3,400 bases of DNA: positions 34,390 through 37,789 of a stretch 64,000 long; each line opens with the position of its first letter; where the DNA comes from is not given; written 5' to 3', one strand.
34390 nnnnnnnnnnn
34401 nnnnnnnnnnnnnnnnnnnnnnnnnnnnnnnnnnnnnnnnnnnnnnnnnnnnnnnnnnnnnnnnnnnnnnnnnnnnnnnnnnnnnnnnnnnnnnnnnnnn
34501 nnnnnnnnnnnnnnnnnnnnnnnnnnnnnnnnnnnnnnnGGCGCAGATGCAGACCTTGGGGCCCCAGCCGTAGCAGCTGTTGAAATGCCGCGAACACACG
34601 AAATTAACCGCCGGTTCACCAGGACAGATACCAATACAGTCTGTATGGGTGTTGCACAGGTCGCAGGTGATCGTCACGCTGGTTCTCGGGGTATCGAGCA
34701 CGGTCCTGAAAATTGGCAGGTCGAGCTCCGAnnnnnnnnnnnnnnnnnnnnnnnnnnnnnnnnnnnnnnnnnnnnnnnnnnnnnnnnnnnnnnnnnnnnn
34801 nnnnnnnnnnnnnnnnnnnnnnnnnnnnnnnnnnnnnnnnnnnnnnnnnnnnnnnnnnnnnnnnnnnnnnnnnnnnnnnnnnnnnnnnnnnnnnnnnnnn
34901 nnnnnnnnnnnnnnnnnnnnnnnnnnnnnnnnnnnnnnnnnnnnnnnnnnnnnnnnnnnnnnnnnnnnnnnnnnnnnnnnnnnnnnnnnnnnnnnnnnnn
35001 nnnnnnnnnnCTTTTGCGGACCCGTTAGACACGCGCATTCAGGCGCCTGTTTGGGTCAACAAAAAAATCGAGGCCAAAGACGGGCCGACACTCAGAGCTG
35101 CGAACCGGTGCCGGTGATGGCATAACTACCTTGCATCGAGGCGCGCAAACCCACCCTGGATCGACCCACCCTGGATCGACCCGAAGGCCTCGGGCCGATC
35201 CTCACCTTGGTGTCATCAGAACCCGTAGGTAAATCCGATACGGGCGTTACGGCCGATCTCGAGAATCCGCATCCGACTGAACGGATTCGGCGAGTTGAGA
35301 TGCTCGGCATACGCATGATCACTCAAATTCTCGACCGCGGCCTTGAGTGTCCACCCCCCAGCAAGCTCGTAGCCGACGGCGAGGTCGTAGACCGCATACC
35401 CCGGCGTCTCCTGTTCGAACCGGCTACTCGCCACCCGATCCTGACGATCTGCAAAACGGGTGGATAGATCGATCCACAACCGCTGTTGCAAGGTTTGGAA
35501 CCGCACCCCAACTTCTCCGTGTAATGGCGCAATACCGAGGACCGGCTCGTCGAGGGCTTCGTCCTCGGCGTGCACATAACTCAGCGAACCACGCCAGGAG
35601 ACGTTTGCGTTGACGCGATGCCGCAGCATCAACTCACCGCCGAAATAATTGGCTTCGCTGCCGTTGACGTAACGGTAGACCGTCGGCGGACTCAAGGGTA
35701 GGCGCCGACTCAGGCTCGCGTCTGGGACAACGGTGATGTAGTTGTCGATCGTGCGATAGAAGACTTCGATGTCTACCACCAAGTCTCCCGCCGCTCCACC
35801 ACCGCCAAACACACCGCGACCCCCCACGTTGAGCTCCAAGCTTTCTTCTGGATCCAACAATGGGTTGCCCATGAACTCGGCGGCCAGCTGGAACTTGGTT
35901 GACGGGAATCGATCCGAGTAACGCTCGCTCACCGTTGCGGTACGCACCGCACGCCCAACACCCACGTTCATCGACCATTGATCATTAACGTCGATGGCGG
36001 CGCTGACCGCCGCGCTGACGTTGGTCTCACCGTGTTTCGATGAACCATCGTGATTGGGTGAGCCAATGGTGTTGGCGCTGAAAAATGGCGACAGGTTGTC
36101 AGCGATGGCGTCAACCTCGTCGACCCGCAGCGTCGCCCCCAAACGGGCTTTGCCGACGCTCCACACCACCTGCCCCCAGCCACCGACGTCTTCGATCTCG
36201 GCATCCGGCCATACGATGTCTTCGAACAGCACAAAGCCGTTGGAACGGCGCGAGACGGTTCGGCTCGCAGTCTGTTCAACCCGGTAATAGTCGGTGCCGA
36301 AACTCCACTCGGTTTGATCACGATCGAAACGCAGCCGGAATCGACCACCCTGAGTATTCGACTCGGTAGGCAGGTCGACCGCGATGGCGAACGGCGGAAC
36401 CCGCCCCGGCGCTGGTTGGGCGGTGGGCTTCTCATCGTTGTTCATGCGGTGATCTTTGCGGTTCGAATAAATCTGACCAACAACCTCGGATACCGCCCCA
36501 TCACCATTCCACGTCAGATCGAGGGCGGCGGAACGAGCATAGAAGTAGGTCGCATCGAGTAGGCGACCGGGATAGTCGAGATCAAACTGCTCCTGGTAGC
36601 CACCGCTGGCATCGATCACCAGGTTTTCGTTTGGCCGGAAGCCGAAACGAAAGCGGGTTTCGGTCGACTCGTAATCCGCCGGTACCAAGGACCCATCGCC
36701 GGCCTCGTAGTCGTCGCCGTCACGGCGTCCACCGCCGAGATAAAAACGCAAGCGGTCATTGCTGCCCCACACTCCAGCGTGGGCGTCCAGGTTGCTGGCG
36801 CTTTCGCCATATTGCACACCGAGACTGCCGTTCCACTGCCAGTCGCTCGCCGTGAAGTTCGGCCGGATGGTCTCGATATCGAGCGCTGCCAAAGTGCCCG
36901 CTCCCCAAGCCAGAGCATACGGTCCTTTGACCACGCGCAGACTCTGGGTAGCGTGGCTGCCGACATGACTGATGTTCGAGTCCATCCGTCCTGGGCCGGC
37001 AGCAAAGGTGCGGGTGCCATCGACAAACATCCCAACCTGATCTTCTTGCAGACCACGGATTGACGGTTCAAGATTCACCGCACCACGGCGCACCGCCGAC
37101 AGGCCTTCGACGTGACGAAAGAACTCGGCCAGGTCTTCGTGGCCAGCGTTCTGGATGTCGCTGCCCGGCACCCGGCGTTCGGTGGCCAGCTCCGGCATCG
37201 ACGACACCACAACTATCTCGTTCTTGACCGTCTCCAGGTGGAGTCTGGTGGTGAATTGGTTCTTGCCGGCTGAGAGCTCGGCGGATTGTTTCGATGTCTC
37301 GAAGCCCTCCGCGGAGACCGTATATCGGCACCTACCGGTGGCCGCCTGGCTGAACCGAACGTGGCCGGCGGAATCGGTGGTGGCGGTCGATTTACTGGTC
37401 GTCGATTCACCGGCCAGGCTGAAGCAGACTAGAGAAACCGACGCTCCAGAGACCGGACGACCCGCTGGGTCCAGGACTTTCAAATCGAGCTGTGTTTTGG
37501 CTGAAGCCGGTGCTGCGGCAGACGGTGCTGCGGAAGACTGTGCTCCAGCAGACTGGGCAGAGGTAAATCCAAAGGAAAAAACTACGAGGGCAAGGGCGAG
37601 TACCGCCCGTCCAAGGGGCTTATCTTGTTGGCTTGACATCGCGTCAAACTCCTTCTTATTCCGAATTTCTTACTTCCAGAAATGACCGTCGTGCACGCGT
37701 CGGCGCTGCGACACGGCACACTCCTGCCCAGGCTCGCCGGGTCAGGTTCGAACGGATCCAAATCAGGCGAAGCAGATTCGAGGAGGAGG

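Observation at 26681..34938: ECF43-like sigma + TPR receptor Ser/Thr kinase modules each accompanied by a small secreted Cys-rich protein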

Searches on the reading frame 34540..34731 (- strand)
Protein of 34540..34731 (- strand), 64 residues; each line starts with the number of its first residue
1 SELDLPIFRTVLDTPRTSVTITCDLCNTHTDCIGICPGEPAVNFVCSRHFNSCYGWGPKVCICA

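Call 33: predict_structure(alignment_id=A2)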
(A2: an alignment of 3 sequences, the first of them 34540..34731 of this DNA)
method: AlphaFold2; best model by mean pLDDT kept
length: 64 residues; sequences in the alignment: 3
mean_pLDDT: 57.1   pTM: 0.42
mean pLDDT of the five models: 57.1, 56.9, 53.6, 44.6, 44.1
residues with pLDDT >= 90: 0; 70-90: 12; 50-70: 33; < 50: 19
segments of 3 or more residues with pLDDT < 50: 1-18
pLDDT, mean of each block of 10 residues (from residue 1): 38 43 66 67 64 59 69
secondary structure, 60 per line:
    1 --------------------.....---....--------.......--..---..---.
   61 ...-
elements in order: E21-25 H29-32 E44-47 E60-63

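Call 59: fold_search(model_id=the predicted structure, library=pdb)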
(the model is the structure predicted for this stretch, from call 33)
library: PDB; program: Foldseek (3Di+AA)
matches with E <= 10: 2; with E <= 0.001: 0
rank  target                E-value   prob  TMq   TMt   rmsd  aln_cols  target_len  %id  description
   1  2cpy_MODEL_1_A        5.9e+00  0.03  0.31  0.20   9.7        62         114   13  solution structure of RNA binding domain 3 in RNA binding motif protein 12 (released 2005-11-19)
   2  8bed_R                7.9e+00  0.01  0.18  0.16  13.9        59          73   19  Cryo-EM structure of the Arabidopsis thaliana I+III2 supercomplex (CI peripheral tip) (released 2023-01-11)

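Call 90: search_solved_structures(query=A2, max_evalue=10)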
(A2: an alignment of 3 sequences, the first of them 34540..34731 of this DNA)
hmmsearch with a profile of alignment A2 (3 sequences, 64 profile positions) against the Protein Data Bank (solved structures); distinct sequences matched with E-value up to 10: 2.
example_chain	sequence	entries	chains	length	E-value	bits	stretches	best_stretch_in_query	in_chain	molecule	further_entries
1gvz_A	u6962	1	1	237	0.66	13.4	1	25-61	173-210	KALLIKREIN-1E2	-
5ktk_A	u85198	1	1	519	1.1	12.6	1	35-56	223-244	Polyketide synthase PksJ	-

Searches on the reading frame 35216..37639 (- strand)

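Call 5: search_protein_families(library=pfam, proteins=[window:35216-37639:-], max_evalue=0.01)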
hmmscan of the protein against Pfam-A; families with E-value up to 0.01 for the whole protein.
window:35216-37639:- (807 aa): 5 families
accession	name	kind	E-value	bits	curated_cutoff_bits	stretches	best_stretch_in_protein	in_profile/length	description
PF00593.30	TonB_dep_Rec_b-barrel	-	5.5e-32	112.6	27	1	309-772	7-436/436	TonB dependent receptor-like, beta-barrel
PF13620.12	CarboxypepD_reg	-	6e-12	46.2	32.3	1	54-127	5-74/82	Carboxypeptidase regulatory-like domain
PF07715.20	Plug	-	9.5e-11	42.6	23.9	1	157-251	12-105/107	TonB-dependent Receptor Plug Domain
PF02369.22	Big_1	-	5.3e-06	26.9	34.9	1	41-119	11-87/93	Bacterial Ig-like domain (group 1)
PF13715.12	CarbopepD_reg_2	-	0.0015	19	32.2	1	61-145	12-88/88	CarboxypepD_reg-like domain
